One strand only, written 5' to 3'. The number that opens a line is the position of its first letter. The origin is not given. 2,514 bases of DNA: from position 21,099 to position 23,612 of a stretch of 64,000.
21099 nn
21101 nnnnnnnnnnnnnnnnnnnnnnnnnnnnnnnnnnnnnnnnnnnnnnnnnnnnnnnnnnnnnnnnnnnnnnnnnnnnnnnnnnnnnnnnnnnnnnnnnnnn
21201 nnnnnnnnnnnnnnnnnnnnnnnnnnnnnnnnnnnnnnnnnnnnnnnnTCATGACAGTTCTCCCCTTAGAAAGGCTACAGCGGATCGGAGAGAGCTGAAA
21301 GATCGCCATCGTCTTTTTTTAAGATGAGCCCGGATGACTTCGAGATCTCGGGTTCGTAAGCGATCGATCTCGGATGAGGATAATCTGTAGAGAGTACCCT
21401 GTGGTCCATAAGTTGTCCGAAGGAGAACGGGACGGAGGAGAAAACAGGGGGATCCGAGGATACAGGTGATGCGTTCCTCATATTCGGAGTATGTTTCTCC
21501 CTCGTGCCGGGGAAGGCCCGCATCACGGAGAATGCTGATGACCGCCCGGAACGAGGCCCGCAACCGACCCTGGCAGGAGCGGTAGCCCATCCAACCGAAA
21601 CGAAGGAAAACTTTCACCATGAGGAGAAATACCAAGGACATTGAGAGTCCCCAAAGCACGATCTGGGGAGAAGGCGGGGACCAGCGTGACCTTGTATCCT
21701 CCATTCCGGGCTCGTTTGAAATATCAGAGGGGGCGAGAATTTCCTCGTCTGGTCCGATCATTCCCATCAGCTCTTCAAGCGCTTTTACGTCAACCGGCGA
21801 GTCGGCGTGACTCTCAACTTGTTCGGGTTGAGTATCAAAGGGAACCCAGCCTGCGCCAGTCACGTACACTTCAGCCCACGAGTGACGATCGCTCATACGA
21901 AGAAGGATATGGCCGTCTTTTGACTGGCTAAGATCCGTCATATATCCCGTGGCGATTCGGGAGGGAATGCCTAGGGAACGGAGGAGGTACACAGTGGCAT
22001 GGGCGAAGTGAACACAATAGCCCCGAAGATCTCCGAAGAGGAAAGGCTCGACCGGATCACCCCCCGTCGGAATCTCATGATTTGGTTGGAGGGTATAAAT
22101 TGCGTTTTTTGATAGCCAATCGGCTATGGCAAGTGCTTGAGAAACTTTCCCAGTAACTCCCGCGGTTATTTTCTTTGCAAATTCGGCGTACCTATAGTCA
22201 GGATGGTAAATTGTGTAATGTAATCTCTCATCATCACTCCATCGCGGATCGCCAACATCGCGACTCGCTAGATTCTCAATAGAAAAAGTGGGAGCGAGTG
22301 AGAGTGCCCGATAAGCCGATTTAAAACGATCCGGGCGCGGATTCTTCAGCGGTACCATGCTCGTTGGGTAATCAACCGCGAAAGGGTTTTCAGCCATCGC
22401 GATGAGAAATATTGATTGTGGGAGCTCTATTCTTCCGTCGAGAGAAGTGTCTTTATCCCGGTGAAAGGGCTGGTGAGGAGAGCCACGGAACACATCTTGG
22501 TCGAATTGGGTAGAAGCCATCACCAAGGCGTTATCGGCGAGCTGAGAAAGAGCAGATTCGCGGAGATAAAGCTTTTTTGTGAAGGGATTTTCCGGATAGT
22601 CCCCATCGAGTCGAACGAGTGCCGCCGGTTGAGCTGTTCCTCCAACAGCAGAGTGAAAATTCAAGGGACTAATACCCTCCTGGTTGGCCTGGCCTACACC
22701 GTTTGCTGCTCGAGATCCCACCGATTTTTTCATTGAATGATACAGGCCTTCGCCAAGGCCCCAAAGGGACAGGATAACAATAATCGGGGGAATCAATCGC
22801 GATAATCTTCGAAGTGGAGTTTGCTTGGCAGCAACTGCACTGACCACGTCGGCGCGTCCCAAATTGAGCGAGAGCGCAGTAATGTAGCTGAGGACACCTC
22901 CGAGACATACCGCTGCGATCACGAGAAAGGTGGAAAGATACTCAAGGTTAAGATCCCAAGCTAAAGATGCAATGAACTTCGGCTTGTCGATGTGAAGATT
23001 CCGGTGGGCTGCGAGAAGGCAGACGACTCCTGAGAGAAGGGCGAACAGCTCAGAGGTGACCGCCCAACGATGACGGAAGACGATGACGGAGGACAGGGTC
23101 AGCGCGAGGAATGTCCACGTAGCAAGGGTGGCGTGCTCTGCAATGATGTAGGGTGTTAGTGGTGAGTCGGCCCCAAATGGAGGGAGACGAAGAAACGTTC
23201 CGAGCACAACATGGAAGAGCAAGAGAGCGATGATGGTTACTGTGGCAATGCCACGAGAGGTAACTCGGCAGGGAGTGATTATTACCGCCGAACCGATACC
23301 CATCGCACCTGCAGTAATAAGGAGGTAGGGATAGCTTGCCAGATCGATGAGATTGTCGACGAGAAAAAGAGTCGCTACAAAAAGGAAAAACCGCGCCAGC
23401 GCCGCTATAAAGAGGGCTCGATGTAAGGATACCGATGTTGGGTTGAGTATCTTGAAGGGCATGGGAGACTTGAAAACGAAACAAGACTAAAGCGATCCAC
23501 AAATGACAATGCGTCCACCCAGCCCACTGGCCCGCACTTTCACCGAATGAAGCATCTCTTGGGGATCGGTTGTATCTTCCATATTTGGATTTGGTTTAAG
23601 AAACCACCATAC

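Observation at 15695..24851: Unusual MoxR neighbourhood: DUF58, transglutaminase, TPR protein and MoxR, followed by an unknown membrane protein and a tail-anchored Ser/Thr kinase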

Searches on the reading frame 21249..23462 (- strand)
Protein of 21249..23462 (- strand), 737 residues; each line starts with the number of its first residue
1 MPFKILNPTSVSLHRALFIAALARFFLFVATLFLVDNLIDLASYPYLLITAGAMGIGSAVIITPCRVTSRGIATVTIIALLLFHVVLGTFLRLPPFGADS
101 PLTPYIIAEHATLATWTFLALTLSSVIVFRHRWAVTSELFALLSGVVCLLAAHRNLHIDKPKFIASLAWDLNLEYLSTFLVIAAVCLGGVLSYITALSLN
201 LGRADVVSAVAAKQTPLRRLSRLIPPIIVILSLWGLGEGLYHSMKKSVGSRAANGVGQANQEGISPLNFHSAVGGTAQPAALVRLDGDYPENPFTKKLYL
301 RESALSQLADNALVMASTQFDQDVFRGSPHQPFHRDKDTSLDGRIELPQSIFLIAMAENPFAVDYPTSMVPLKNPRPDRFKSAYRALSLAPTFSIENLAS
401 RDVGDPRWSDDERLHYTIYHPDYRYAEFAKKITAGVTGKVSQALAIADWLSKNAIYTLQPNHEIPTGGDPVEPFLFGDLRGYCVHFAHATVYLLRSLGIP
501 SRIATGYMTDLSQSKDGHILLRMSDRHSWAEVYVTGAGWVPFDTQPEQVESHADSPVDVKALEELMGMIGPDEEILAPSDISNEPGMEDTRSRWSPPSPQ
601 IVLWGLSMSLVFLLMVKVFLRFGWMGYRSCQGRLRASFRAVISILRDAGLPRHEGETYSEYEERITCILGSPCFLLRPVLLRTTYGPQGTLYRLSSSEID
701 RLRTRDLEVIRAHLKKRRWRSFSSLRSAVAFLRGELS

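Call 4: search_protein_families(library=pfam, proteins=[window:21249-23462:-], max_evalue=0.01)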
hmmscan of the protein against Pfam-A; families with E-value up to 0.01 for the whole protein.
window:21249-23462:- (737 aa): 1 family
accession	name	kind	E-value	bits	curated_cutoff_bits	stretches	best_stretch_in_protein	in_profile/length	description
PF01841.26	Transglut_core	-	9e-25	87.5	23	1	427-543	2-107/108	Transglutaminase-like superfamily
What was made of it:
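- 21249..23462 (-): TgpA-like membrane transglutaminase / cysteine-protease-fold protein (737 aa): six N-terminal hydrophobic segments, a Transglut_core domain at residues 427-543, one further TM at 601-619, and a C-terminal tail. Transglut_core E 9e-25 (call 4).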

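Call 5: search_protein_families(library=ncbifam, proteins=[window:21249-23462:-], max_evalue=0.01)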
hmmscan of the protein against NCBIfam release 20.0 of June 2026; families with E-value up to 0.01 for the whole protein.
window:21249-23462:- (737 aa): 0 families

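Call 14: find_homologous_proteins(query=window:21249-23462:-, max_evalue=0.00001)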
Query window:21249-23462:- (737 aa): 346 proteins with E <= 0.00001 among 8000 candidates; the best 120 are listed.
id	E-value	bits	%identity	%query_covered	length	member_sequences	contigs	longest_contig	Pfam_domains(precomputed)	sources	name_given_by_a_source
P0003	0.0e+0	1672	100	100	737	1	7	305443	PF01841.26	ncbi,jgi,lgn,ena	jgi:hypothetical protein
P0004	0.0e+0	1522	89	100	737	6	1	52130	PF01841.26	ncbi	-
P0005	0.0e+0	1046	63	99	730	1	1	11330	PF01841.26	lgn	-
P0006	0.0e+0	1031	63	99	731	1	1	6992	PF01841.26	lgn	-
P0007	0.0e+0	1025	63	98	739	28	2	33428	PF01841.26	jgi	jgi:hypothetical protein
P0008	0.0e+0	1021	62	98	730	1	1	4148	PF01841.26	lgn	-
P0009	0.0e+0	1018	63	100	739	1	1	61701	PF01841.26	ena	-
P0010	0.0e+0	1015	61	100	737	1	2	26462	PF01841.26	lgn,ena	-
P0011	2.9e-298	1009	62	100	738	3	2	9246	PF01841.26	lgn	-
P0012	5.5e-298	1008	63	98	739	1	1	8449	PF01841.26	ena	-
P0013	5.5e-298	1008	63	98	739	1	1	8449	PF01841.26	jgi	-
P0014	1.8e-296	1003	63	98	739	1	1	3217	PF01841.26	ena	-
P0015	3.6e-201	688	46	96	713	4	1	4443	PF01841.26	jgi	jgi:transglutaminase-like putative cysteine protease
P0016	2.6e-181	623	46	94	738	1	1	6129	PF01841.26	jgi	jgi:hypothetical protein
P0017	4.5e-179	615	44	96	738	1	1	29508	PF01841.26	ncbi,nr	ncbi:MAG: transglutaminase domain-containing protein [Deltaproteobacteria bacterium]|nr:transglutami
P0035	5.5e-169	582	43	98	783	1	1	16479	PF13559.12,PF01841.26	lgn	-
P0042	1.9e-167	577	41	92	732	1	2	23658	PF13559.12,PF01841.26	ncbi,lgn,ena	-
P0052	1.7e-165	570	42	91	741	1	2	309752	PF13559.12,PF01841.26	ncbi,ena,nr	ncbi:MAG: transglutaminase domain-containing protein [Oligoflexia bacterium]|nr:transglutaminase dom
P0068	1.2e-162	561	43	91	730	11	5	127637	PF13559.12,PF01841.26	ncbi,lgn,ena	-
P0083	4.6e-161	556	45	79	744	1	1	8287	PF13559.12,PF01841.26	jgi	jgi:hypothetical protein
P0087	8.1e-161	555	41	88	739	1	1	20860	PF11992.14,PF01841.26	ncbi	-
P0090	1.7e-160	554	40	98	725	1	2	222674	PF11992.14,PF01841.26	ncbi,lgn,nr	ncbi:MAG: transglutaminase domain-containing protein [Deltaproteobacteria bacterium]|nr:transglutami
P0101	7.1e-159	549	43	91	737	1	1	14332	PF13559.12,PF01841.26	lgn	-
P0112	9.8e-158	545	40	96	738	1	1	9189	PF11992.14,PF01841.26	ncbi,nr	ncbi:MAG: transglutaminase domain-containing protein [Candidatus Dadabacteria bacterium]|nr:MAG: tra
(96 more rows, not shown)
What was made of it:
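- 21249..23462 (-): Some homologues carry PF11992 (TgpA_N) or PF13559 (DUF4129) (call 14).
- On TgpA-type membrane transglutaminase: A minority of its 40%-identical homologues do (call 14).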

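Call 15: find_encoding_contigs(protein=P0009, flank=10000, max_places=1)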
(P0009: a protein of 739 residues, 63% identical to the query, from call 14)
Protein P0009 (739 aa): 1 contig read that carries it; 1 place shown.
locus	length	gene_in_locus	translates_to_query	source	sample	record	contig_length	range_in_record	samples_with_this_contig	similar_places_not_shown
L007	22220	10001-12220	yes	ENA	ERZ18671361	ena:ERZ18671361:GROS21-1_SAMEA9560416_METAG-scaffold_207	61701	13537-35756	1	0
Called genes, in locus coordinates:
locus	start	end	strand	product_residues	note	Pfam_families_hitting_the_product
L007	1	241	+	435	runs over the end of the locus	PF01266:DAO (weak), PF07992:Pyr_redox_2 (faint), PF12831:FAD_oxidored (weak), PF13450:NAD_binding_8, PF01593:Amino_oxidase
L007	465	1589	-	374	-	PF02353:CMAS, PF13489:Methyltransf_23, PF01728:FtsJ (weak), PF13847:Methyltransf_31, PF08241:Methyltransf_11, PF08242:Methyltransf_12, PF13649:Methyltransf_25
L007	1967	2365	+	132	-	PF00076:RRM_1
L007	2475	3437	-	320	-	PF07103:DUF1365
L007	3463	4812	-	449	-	PF01266:DAO (weak), PF13450:NAD_binding_8, PF01593:Amino_oxidase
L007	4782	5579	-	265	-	PF00106:adh_short, PF08659:KR, PF13561:adh_short_C2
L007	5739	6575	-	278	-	PF01066:CDP-OH_P_transf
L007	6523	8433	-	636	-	-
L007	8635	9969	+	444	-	-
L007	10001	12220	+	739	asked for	PF01841:Transglut_core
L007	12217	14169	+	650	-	PF13432:TPR_16 (faint), PF00515:TPR_1 (faint)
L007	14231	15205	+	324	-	PF07726:AAA_3, PF07728:AAA_5, PF17863:AAA_lid_2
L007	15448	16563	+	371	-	-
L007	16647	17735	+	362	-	PF00069:Pkinase, PF07714:PK_Tyr_Ser-Thr, PF03109:ABC1 (weak)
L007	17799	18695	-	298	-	PF17827:PrmC_N, PF05175:MTS, PF13847:Methyltransf_31, PF13649:Methyltransf_25 (weak)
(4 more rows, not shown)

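Call 16: find_encoding_contigs(protein=P0017, flank=10000, max_places=1)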
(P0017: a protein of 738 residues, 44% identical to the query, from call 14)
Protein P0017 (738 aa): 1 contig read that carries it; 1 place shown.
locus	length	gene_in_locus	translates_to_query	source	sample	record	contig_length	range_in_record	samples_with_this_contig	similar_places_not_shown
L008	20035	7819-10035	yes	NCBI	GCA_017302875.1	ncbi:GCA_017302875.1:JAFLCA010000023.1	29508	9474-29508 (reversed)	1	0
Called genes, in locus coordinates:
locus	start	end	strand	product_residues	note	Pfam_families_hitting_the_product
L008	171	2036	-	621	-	PF00939:Na_sulph_symp (weak), PF03600:CitMHS, PF02080:TrkA_C, PF00939:Na_sulph_symp, PF03600:CitMHS (weak)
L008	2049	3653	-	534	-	PF00342:PGI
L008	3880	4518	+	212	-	PF10294:Methyltransf_16 (weak), PF01209:Ubie_methyltran (faint), PF05175:MTS (weak), PF00398:RrnaAD (weak), PF08242:Methyltransf_12, PF13649:Methyltransf_25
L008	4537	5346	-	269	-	PF01066:CDP-OH_P_transf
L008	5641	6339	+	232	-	PF00072:Response_reg, PF08281:Sigma70_r4_2, PF00196:GerE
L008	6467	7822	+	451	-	-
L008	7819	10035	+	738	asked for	PF01841:Transglut_core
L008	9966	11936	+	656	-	PF00515:TPR_1 (faint), PF07719:TPR_2 (faint), PF13424:TPR_12 (faint), PF13428:TPR_14 (faint), PF13432:TPR_16 (faint), PF17874:TPR_MalT (faint), PF23300:HEAT_Nup120 (faint), PF14559:TPR_19 (faint), +1 more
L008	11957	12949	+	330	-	PF20030:bpMoxR (faint), PF07726:AAA_3, PF07728:AAA_5 (faint), PF17863:AAA_lid_2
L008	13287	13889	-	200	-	PF12867:DinB_2 (weak)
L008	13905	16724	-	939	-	-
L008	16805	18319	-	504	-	PF01467:CTP_transf_like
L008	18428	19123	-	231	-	PF00857:Isochorismatase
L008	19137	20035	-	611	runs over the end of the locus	PF00795:CN_hydrolase, PF02540:NAD_synthase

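Call 17: find_encoding_contigs(protein=P0052, flank=10000, max_places=1)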
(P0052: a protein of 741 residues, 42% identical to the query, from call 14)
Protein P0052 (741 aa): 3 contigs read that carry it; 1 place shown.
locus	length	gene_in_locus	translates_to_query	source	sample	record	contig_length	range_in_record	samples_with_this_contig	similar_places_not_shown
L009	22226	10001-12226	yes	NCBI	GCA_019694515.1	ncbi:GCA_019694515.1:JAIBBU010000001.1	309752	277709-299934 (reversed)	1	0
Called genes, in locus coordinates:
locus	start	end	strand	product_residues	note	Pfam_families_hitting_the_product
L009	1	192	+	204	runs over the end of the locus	PF00230:MIP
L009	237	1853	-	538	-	PF13360:PQQ_2 (faint), PF13517:FG-GAP_3 (weak), PF01839:FG-GAP (weak)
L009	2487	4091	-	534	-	PF00342:PGI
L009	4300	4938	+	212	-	PF00398:RrnaAD, PF01209:Ubie_methyltran (weak), PF02636:Methyltransf_28 (weak), PF13649:Methyltransf_25, PF08242:Methyltransf_12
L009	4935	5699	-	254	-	PF01066:CDP-OH_P_transf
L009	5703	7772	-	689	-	-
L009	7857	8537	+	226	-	PF00072:Response_reg, PF00196:GerE, PF08281:Sigma70_r4_2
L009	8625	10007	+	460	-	-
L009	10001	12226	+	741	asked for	PF01841:Transglut_core, PF13559:DUF4129 (weak)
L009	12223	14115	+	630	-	PF07719:TPR_2 (faint), PF13424:TPR_12 (faint), PF14559:TPR_19 (faint), PF00515:TPR_1 (faint), PF13181:TPR_8 (faint)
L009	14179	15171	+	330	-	PF07726:AAA_3, PF07728:AAA_5 (faint), PF17863:AAA_lid_2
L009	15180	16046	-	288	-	PF00483:NTP_transferase, PF12804:NTP_transf_3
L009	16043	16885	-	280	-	PF01177:Asp_Glu_race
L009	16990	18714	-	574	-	-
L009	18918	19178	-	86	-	-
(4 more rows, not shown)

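Call 20: find_related_loci(query=A1, collection=genome_contigs, flank=10000)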
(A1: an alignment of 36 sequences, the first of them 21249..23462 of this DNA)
Query A1 (737 aa) in genome_contigs; peptide patterns used: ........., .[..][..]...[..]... (x = any residue, [..] = any of these).
131 stretches matched a pattern; 108 encode a relative of the query (tblastn E <= 1e-3); the best 80 are kept; 80 distinct loci.
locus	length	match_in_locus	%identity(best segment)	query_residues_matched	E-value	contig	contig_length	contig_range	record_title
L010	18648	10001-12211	90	1-737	0e+0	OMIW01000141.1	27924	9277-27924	Proteobacteria bacterium isolate AM_0729 genome assembly, contig: AM_0729_141, whole genome shotgun sequence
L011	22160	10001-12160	63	17-737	0e+0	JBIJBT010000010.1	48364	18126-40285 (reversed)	MAG: Bdellovibrionota bacterium isolate ME2006-08-10D11_3300044971_group2_bin236 Rohwer_bin1194_scaffold_264_c1, whole g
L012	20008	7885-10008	44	22-731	2e-177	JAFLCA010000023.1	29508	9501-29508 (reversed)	MAG: Deltaproteobacteria bacterium isolate UWPOB_DELTA1 gnl_X_BEAILMKM_23, whole genome shotgun sequence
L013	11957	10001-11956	43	16-666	5e-177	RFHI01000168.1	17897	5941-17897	MAG: Candidatus Dadabacteria bacterium isolate J046 k99_807268, whole genome shotgun sequence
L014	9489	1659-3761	44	10-722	8e-172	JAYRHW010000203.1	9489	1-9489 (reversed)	MAG: Bdellovibrionota bacterium isolate SZ_szas25bin.38 k141_1134331, whole genome shotgun sequence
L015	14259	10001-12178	41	7-732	2e-168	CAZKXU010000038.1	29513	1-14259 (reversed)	MAG TPA_asm: uncultured Bdellovibrionales bacterium isolate SRP150892_co2_139 genome assembly, contig: NODE_2021_length_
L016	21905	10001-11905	46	29-665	2e-167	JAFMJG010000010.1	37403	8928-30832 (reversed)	Bacterium isolate DEBay_Sum019D_L_G_148 NODE_664_length_37403_cov_5.556335, whole genome shotgun sequence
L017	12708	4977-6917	44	36-686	2e-165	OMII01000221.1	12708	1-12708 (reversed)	Proteobacteria bacterium isolate AM_0268 genome assembly, contig: AM_0268_221, whole genome shotgun sequence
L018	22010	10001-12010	43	15-687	4e-165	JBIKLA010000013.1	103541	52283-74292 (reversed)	MAG: Bdellovibrionota bacterium isolate ME2014-08-19_3300042467_group5_bin109 Rohwer_bin1186_scaffold_58_c1, whole genom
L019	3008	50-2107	43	22-717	3e-172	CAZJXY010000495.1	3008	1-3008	MAG TPA_asm: uncultured Bdellovibrionales bacterium isolate SRP173033_co3_101 genome assembly, contig: NODE_57703_length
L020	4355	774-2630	44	66-688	1e-166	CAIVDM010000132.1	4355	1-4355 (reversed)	MAG: uncultured delta proteobacterium isolate ErkenSummer_bin-0574 genome assembly, contig: bin-0574:132/255, whole geno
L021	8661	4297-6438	40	19-735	1e-161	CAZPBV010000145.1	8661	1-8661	MAG TPA_asm: uncultured Bdellovibrionales bacterium isolate binchicken_co326_109 genome assembly, contig: NODE_4403_leng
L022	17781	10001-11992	43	4-672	6e-161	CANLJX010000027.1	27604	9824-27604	MAG: Deltaproteobacteria bacterium isolate ZE-3nov15-121 genome assembly, contig: ZE-3nov15-C1117, whole genome shotgun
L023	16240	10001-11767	46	113-718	2e-160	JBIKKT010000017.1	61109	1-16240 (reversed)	MAG: Bdellovibrionota bacterium isolate ME2014-08-05_3300044627_group5_bin200 Rohwer_bin1185_scaffold_191_c1, whole geno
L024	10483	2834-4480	46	113-672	4e-160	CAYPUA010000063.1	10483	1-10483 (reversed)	MAG TPA_asm: uncultured Bdellovibrionales bacterium isolate SRP193358_co1_85 genome assembly, contig: NODE_18664_length_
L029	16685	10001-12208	43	9-737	3e-158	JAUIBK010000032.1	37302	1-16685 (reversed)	MAG: bacterium isolate 6_bin.32 NODE_1167_length_37302_cov_1.342031, whole genome shotgun sequence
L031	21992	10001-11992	42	29-699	6e-157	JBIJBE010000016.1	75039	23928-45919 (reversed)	MAG: Bdellovibrionota bacterium isolate ME2006-08-03D11_3300047094_group2_bin168 Rohwer_bin1170_scaffold_101_c1, whole g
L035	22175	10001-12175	40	5-735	8e-156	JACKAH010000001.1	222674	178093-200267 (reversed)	MAG: Deltaproteobacteria bacterium isolate HK-STAS-BDEL_B-2 HK-STAS-BDEL_B-2_1, whole genome shotgun sequence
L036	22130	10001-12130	40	24-735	8e-156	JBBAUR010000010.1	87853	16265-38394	MAG: Bdellovibrionota bacterium isolate EUL_302 ctg10-EUL_302, whole genome shotgun sequence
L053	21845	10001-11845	42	103-732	2e-150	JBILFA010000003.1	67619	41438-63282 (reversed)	MAG: Bdellovibrionota bacterium isolate ME2016-07-29_3300044622_group7_bin22 Rohwer_bin1192_scaffold_107_c1, whole genom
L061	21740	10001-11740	43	104-669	8e-144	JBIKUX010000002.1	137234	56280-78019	MAG: Bdellovibrionota bacterium isolate ME2015-08-16_3300047121_group6_bin78 Rohwer_bin1196_scaffold_4_c1, whole genome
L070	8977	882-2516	45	150-704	5e-148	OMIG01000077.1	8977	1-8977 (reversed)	Proteobacteria bacterium isolate AM_0240 genome assembly, contig: DGE0008AM2008_1_185193, whole genome shotgun sequence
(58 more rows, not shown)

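Call 34: search_solved_structures(query=window:21249-23462:-, max_evalue=0.01)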
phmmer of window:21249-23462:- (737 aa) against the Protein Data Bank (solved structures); distinct sequences matched with E-value up to 0.01: 2.
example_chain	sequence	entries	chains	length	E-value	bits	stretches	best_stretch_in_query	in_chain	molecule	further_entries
6g49_A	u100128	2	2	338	2.5e-14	55.8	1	455-550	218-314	Protein-glutamine gamma-glutamyltransferase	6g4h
3isr_A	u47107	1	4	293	0.00023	22.8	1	431-543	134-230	Transglutaminase-like enzymes, putative cysteine protease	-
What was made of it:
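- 21249..23462 (-): The best solved-structure match is 6g49, protein-glutamine gamma-glutamyltransferase, E 2.5e-14 (call 34).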
